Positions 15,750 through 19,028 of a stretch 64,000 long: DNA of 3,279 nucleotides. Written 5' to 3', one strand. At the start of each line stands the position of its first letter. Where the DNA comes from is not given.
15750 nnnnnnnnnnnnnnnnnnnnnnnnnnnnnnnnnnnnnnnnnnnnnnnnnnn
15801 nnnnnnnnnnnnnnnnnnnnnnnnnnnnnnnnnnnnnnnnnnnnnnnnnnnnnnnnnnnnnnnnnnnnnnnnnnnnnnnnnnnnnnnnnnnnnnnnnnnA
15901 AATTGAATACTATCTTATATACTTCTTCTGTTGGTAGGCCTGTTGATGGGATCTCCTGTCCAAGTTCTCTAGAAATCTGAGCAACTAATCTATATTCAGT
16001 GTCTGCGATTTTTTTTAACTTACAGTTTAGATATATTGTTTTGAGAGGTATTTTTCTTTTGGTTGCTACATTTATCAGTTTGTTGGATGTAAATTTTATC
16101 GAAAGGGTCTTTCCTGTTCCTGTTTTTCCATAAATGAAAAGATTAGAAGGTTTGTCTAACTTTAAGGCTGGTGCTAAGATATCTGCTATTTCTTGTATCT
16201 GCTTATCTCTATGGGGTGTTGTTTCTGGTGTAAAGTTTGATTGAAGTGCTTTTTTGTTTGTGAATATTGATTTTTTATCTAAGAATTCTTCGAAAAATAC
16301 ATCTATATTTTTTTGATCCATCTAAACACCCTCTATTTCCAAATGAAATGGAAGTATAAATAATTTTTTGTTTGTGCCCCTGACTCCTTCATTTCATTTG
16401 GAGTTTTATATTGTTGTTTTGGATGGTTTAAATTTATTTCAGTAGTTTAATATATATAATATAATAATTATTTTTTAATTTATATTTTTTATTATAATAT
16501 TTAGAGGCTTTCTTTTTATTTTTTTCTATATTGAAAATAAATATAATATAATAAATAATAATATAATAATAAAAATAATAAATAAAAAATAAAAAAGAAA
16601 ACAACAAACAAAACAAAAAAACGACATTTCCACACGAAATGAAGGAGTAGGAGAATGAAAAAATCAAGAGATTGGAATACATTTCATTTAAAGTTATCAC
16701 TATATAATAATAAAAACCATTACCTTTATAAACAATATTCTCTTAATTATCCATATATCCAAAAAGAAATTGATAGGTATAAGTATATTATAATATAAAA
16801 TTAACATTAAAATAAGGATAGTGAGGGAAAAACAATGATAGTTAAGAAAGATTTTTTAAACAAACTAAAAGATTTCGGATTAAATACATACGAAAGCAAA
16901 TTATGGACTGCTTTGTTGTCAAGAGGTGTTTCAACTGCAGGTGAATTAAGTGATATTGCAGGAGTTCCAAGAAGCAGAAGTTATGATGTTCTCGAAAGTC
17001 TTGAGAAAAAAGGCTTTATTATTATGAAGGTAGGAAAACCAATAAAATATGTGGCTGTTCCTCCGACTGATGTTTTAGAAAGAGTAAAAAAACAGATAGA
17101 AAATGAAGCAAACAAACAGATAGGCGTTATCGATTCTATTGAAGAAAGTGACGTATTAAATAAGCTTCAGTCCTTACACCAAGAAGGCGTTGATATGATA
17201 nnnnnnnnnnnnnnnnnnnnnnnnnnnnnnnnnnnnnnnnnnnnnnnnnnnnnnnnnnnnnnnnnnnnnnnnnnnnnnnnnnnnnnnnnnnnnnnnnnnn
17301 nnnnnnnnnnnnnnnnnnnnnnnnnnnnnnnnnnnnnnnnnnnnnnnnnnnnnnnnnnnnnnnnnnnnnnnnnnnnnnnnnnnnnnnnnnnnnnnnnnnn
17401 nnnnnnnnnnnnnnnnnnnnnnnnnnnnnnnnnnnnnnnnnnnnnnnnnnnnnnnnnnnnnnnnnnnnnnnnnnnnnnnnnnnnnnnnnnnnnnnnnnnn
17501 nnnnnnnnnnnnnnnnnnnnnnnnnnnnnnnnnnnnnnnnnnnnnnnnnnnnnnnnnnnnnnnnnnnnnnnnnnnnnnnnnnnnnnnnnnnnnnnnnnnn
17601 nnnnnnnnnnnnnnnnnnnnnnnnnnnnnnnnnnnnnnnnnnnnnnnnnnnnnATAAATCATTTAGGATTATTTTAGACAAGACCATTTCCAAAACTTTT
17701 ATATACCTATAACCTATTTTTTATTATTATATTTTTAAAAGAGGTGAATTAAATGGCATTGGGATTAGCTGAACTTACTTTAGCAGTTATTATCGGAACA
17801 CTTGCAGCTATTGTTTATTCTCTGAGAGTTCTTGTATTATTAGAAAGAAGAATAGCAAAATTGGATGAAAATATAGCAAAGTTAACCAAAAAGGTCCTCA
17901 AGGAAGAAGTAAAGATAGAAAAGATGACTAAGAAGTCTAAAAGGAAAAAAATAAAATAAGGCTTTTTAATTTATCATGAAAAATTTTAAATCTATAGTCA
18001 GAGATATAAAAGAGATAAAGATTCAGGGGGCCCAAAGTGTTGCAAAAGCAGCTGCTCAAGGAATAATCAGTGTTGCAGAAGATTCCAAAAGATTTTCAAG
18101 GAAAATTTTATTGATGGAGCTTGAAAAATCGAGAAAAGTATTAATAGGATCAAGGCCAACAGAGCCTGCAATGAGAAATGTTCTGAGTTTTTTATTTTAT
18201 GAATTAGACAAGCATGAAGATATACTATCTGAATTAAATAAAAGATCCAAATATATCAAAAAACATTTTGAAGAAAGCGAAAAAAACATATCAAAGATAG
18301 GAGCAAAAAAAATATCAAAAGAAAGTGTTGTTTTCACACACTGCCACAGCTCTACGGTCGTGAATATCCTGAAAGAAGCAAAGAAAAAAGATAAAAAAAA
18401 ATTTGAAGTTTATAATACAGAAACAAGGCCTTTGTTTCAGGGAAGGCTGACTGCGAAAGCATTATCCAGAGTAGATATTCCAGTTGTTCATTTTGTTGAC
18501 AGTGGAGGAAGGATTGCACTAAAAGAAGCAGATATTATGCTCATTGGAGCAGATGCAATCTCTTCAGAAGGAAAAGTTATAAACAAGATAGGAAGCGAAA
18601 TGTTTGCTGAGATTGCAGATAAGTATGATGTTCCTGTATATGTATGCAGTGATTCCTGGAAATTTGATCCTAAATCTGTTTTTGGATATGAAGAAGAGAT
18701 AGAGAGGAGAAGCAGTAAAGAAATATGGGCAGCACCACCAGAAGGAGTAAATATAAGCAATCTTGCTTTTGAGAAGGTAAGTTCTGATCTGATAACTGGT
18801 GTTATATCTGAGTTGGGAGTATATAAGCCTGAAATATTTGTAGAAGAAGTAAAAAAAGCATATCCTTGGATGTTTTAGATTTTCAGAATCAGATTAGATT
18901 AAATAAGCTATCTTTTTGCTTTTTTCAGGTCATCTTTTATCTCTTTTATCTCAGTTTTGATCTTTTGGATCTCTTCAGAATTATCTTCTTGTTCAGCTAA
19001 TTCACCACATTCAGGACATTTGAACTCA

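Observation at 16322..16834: Probable chromosomal replication origin: three ORB elements around an extreme A/T unwinding element, directly upstream of an orc1-DP1-DP2 operon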

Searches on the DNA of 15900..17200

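Call 26: search_rna_families(source=window, start=15900, end=17200, threshold=evalue, max_evalue=1)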
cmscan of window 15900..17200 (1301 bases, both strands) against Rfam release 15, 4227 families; matches with E-value up to 1: 2.
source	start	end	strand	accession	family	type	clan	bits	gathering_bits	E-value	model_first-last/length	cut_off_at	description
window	17043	17106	+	RF04064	MIR5267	Gene; miRNA;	-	22.5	87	0.5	1-81/81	no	MIR5267 microRNA precursor family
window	16338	16406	+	RF00019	Y_RNA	Gene;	-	21.3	38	0.19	1-96/96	no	Y RNA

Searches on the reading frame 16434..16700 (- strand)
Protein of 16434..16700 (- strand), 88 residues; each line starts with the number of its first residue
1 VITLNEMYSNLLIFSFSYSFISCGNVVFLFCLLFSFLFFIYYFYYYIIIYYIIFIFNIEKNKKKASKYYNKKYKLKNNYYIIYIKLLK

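Call 3: search_protein_families(library=pfam, proteins=[window:16434-16700:-])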
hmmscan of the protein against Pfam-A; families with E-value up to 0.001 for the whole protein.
window:16434-16700:- (88 aa): 0 families

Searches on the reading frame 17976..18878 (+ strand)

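Call 3: search_protein_families(library=pfam, proteins=[window:17976-18878:+])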
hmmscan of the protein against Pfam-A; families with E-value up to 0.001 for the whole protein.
window:17976-18878:+ (300 aa): 1 family
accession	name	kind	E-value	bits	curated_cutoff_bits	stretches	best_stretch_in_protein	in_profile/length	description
PF01008.23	IF-2B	-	5.8e-58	196.8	22.4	1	15-285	1-280/280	Initiation factor 2 subunit family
